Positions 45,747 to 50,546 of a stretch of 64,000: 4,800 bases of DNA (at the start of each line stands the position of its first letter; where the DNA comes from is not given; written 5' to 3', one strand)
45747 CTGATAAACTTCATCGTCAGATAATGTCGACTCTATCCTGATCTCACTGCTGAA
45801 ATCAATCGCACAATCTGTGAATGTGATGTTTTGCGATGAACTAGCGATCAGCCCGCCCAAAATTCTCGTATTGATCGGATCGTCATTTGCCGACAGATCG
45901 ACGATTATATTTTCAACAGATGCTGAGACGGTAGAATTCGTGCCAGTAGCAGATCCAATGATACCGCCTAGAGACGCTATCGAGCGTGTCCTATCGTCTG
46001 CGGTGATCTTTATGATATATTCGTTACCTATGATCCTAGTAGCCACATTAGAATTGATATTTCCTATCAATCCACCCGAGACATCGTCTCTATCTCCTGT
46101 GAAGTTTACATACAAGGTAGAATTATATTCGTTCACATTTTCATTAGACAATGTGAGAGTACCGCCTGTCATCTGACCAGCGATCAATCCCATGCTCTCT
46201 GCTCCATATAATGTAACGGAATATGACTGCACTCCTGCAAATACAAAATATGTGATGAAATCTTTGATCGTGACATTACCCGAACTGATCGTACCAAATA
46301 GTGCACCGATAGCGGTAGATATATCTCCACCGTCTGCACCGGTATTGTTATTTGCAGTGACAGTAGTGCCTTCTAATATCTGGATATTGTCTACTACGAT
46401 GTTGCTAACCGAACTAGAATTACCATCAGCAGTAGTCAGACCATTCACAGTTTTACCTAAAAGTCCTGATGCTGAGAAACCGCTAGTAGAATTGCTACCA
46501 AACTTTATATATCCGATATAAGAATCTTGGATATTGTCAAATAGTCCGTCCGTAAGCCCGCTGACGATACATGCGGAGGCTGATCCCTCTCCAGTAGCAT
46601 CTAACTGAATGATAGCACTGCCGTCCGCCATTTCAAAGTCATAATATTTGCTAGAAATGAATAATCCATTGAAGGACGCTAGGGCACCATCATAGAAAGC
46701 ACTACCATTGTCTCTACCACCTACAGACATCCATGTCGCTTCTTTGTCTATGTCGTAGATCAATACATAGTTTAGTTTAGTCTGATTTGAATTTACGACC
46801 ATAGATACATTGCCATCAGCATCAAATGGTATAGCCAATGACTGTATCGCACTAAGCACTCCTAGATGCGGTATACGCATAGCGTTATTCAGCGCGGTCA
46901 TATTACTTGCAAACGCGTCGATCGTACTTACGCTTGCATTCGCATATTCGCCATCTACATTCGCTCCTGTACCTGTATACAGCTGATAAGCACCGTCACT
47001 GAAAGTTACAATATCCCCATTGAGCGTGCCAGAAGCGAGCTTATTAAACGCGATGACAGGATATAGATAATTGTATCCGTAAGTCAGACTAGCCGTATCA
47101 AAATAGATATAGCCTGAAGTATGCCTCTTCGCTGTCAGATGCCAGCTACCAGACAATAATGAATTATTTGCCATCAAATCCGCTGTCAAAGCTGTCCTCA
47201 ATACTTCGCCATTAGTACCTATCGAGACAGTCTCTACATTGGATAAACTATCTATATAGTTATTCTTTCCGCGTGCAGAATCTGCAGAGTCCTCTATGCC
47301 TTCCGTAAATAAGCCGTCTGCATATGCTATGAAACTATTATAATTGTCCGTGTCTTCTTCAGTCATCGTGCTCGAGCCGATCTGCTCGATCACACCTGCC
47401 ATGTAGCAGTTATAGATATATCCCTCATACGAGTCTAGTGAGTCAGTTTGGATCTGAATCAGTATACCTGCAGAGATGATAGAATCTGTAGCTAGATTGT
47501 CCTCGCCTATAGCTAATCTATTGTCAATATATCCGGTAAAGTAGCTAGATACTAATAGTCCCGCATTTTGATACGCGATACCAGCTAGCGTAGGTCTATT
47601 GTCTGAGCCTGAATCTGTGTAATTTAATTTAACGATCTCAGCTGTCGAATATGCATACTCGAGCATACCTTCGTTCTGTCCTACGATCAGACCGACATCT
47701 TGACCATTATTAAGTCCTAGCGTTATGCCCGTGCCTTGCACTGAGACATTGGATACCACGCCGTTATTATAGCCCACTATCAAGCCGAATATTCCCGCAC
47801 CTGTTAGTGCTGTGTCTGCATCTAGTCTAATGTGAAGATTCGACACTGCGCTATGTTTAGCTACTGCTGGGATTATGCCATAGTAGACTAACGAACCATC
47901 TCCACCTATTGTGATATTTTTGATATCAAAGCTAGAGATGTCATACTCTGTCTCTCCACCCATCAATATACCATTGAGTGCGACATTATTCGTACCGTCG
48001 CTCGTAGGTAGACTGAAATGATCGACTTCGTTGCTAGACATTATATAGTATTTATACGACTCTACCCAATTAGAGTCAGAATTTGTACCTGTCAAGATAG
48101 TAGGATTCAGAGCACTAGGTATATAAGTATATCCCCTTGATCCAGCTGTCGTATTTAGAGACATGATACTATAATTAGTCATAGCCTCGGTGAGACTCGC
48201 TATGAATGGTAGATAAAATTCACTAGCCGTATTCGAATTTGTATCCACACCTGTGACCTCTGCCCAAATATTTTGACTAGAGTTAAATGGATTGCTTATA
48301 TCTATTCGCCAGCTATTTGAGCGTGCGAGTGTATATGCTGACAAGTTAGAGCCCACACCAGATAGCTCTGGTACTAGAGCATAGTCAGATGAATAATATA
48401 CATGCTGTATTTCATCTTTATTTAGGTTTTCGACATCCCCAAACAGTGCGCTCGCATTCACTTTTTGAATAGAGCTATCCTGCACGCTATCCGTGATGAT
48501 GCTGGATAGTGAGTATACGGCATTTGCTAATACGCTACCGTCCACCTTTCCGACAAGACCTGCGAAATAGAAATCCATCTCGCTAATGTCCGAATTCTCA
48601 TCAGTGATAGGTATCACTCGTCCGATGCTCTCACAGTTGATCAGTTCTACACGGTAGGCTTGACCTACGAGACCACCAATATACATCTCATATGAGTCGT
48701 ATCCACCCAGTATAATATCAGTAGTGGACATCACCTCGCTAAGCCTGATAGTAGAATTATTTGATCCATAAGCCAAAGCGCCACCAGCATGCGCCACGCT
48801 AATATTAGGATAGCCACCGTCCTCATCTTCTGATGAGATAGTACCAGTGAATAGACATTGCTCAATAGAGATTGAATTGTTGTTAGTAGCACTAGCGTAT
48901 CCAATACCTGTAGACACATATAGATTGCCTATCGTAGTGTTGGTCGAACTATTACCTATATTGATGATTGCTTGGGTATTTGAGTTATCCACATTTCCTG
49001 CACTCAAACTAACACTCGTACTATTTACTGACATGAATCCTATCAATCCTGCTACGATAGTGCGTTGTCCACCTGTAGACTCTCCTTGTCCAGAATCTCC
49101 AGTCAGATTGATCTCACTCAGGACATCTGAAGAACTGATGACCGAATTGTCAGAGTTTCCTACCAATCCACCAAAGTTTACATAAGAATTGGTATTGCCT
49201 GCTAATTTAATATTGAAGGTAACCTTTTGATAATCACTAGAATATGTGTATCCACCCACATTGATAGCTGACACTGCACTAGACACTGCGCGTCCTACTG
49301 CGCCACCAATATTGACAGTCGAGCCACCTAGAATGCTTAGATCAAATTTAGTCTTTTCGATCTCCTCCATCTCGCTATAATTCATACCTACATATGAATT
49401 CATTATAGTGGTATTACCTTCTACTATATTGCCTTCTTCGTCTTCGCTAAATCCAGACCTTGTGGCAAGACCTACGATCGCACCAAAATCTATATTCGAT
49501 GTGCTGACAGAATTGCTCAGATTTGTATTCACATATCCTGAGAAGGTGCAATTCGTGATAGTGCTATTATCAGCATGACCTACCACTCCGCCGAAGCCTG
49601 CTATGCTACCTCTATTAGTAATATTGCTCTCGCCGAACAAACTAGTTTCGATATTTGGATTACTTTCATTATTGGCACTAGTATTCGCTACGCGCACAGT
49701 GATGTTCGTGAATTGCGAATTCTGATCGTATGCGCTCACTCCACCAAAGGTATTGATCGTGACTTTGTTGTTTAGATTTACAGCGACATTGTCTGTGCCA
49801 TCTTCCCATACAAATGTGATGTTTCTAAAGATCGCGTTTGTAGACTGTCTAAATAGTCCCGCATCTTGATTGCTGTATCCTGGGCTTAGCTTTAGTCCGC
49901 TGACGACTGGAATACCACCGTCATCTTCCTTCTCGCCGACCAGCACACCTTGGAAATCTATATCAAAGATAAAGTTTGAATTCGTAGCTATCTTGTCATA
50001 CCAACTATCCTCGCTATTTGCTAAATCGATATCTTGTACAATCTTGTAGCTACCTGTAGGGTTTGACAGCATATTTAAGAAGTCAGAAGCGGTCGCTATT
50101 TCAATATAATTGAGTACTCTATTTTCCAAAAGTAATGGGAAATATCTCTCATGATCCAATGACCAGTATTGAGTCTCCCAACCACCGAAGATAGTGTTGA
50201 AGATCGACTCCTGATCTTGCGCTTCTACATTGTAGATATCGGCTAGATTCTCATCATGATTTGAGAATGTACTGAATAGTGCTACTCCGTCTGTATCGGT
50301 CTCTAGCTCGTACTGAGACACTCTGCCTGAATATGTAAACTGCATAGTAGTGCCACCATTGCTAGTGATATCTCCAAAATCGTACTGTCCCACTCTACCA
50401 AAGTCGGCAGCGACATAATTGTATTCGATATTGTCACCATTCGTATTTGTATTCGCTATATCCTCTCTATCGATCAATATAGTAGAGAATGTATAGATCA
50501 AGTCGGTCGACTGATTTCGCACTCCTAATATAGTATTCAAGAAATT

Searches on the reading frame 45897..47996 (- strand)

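Call 86: search_protein_families(library=pfam, proteins=[window:45897-47996:-], max_evalue=10)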
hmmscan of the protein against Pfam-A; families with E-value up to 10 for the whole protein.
window:45897-47996:- (700 aa): 1 family
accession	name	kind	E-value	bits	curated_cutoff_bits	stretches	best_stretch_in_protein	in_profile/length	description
PF07581.17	Glug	-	1.3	10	20.5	2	98-121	2-27/28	The GLUG motif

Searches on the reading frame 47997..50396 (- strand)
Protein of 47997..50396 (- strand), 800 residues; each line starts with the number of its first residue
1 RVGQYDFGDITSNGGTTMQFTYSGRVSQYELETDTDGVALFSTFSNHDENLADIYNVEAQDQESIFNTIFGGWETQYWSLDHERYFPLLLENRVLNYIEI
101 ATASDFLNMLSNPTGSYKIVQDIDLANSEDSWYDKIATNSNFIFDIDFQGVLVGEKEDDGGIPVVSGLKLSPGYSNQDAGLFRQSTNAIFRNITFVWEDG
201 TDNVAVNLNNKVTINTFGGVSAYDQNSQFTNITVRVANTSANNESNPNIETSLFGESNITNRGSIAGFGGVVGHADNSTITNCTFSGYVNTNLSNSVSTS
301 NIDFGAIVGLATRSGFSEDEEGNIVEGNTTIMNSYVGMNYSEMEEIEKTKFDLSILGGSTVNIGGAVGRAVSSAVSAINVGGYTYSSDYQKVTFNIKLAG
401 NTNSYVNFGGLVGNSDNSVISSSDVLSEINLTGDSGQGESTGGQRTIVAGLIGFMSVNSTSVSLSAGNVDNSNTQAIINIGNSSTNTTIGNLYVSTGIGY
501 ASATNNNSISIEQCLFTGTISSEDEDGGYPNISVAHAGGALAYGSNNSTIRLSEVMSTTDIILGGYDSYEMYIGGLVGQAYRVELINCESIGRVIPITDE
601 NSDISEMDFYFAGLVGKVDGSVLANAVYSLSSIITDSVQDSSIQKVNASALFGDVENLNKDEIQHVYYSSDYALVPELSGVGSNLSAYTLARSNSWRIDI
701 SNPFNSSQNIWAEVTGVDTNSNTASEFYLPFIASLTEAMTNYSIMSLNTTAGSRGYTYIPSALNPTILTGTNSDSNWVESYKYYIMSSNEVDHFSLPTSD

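Call 86: search_protein_families(library=pfam, proteins=[window:47997-50396:-], max_evalue=10)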
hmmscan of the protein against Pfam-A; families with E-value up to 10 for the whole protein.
window:47997-50396:- (800 aa): 3 families
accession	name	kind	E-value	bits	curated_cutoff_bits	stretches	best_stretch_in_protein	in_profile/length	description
PF07581.17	Glug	-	4.6e-05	24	20.5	3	269-287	6-25/28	The GLUG motif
PF24576.1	IR75A_N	-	0.01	15.8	27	1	25-76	118-169/199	Ionotropic receptor 75a N-terminal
PF17166.9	DUF5126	-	0.1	13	27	1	214-245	15-46/104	Domain of unknown function (DUF5126)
